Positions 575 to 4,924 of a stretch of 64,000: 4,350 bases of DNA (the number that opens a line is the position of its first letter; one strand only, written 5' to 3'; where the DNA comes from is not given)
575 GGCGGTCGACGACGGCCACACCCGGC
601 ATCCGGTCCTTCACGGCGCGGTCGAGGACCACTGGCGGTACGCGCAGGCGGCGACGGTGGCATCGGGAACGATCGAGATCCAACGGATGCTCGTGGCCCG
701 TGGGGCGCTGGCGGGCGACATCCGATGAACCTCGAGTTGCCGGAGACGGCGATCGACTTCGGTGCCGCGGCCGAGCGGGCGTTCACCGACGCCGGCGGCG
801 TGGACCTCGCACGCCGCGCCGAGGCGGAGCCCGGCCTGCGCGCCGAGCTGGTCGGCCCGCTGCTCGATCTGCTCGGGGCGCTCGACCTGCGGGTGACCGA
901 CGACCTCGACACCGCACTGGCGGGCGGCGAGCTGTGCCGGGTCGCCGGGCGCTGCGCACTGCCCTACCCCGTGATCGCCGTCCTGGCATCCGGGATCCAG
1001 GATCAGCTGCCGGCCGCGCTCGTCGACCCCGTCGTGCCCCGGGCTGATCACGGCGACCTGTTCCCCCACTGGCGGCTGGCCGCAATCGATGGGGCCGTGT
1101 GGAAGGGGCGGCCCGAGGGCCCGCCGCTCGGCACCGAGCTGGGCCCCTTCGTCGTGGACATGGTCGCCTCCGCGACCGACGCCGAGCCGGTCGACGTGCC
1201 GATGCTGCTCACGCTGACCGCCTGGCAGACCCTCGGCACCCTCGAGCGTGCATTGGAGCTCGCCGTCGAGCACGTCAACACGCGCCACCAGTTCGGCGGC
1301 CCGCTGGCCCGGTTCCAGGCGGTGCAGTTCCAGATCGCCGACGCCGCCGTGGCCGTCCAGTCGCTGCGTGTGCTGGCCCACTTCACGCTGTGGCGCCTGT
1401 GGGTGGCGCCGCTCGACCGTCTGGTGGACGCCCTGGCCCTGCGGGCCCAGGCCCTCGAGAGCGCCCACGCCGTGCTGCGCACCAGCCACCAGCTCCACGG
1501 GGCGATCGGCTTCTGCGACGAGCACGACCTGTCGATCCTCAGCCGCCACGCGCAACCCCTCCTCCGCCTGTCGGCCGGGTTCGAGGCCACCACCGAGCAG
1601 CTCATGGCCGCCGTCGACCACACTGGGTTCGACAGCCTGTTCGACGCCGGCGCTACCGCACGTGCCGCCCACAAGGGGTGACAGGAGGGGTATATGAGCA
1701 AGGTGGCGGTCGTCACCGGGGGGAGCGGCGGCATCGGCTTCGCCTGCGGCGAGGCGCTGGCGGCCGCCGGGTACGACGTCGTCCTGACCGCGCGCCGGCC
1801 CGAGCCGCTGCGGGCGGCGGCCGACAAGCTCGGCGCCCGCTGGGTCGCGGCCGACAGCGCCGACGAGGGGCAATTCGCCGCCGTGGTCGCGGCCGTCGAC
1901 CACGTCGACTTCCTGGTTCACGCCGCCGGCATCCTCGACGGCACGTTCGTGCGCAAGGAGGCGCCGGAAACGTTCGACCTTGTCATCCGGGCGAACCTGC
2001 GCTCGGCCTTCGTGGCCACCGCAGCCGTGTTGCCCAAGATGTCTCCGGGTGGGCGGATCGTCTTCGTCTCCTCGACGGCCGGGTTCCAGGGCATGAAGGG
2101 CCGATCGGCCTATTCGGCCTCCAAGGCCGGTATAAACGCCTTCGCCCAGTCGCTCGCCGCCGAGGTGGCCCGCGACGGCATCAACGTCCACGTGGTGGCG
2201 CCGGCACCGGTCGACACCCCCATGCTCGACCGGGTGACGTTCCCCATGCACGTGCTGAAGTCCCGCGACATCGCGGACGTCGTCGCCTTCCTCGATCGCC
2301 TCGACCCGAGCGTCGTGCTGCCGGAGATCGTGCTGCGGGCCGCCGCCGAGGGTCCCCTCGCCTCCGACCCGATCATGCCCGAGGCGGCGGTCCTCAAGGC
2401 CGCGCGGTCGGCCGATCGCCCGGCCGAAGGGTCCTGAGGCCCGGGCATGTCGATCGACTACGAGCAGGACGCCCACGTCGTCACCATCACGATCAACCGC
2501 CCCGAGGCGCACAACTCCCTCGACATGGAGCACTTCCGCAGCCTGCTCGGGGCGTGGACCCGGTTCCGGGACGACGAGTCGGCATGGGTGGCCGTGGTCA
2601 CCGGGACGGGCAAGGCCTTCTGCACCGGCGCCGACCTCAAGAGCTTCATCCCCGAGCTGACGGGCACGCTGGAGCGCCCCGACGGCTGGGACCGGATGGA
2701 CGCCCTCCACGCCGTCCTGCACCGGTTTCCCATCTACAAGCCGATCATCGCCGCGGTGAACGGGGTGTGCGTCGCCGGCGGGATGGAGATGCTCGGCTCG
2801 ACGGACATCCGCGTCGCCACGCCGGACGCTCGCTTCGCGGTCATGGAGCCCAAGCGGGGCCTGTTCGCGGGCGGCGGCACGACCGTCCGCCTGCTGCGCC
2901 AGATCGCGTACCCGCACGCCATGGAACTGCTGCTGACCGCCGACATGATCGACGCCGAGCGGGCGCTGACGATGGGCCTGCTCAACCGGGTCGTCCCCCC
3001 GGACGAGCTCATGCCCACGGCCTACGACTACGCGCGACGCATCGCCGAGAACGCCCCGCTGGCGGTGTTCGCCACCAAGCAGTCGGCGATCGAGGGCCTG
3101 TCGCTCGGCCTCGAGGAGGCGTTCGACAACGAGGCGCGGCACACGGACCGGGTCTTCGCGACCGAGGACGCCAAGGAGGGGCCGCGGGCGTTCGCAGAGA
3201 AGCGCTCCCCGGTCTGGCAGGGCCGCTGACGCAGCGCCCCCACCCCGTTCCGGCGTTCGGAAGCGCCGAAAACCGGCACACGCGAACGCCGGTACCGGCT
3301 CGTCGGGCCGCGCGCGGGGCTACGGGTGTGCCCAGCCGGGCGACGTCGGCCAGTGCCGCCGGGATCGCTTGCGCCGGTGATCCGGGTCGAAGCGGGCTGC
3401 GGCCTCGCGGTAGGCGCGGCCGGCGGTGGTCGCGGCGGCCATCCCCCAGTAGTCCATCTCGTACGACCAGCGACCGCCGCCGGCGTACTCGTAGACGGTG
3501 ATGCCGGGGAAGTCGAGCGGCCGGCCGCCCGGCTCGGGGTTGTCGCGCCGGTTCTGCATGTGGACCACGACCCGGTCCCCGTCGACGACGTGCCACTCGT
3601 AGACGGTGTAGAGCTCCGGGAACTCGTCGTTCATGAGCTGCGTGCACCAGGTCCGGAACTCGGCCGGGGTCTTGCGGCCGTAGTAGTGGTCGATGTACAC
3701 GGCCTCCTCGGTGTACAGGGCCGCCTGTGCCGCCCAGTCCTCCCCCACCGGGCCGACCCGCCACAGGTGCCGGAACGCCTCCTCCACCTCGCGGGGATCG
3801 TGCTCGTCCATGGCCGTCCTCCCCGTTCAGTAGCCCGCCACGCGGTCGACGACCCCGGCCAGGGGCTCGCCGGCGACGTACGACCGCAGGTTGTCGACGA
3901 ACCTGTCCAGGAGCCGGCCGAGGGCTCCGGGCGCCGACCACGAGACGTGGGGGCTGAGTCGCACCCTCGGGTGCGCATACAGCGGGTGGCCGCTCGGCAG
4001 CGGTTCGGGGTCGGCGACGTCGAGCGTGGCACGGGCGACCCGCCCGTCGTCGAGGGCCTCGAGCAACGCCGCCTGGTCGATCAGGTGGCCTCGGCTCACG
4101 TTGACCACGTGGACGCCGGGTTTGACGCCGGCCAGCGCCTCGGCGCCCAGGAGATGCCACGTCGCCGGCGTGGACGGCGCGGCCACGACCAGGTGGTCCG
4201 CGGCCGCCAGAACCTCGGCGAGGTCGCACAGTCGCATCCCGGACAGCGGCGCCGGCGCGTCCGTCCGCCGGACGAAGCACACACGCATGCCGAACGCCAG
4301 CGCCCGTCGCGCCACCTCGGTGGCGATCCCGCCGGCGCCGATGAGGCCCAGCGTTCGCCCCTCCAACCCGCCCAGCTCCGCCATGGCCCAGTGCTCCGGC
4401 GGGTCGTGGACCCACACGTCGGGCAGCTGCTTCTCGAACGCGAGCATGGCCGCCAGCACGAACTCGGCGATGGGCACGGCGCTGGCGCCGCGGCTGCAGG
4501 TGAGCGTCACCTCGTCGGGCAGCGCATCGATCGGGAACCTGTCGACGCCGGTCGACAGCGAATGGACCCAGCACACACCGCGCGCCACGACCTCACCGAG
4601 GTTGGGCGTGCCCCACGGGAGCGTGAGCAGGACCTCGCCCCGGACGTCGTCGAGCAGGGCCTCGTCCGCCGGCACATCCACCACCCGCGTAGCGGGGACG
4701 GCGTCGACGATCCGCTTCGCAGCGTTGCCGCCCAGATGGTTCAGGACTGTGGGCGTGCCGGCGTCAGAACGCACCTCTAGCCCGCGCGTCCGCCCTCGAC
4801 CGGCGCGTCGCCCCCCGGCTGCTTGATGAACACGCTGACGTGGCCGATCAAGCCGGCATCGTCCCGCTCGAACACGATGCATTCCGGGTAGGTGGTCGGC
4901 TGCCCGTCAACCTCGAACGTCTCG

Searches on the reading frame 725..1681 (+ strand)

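Call 50: search_protein_families(library=pfam, proteins=[window:725-1681:+], max_evalue=0.0001)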
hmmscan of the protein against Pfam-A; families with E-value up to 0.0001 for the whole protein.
window:725-1681:+ (318 aa): 2 families
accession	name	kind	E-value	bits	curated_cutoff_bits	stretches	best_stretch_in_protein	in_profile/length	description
PF00441.29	Acyl-CoA_dh_1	-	2.4e-18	67.1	22.4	1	164-277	17-129/150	Acyl-CoA dehydrogenase, C-terminal domain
PF08028.16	Acyl-CoA_dh_2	-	5e-05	24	22.7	0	165-262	3-109/134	Acyl-CoA dehydrogenase, C-terminal domain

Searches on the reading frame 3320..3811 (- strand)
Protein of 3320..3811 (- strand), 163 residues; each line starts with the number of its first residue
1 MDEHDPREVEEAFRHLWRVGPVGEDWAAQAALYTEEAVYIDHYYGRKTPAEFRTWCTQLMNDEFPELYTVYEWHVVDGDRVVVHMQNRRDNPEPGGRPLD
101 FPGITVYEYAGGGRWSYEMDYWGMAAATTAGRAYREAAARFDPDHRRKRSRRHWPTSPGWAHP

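Call 50: search_protein_families(library=pfam, proteins=[window:3320-3811:-], max_evalue=0.0001)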
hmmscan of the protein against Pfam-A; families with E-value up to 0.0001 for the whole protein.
window:3320-3811:- (163 aa): 1 family
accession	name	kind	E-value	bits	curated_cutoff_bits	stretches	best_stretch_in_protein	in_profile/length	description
PF12680.13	SnoaL_2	-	3.9e-13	50.3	27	1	24-115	11-99/102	SnoaL-like domain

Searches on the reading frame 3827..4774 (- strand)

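Call 50: search_protein_families(library=pfam, proteins=[window:3827-4774:-], max_evalue=0.0001)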
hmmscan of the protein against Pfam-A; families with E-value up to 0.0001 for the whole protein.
window:3827-4774:- (315 aa): 1 family
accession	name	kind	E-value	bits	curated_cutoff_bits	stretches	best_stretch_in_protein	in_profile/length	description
PF02826.25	2-Hacid_dh_C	-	5.1e-45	153.5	25.1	1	108-278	2-178/178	D-isomer specific 2-hydroxyacid dehydrogenase, NAD binding domain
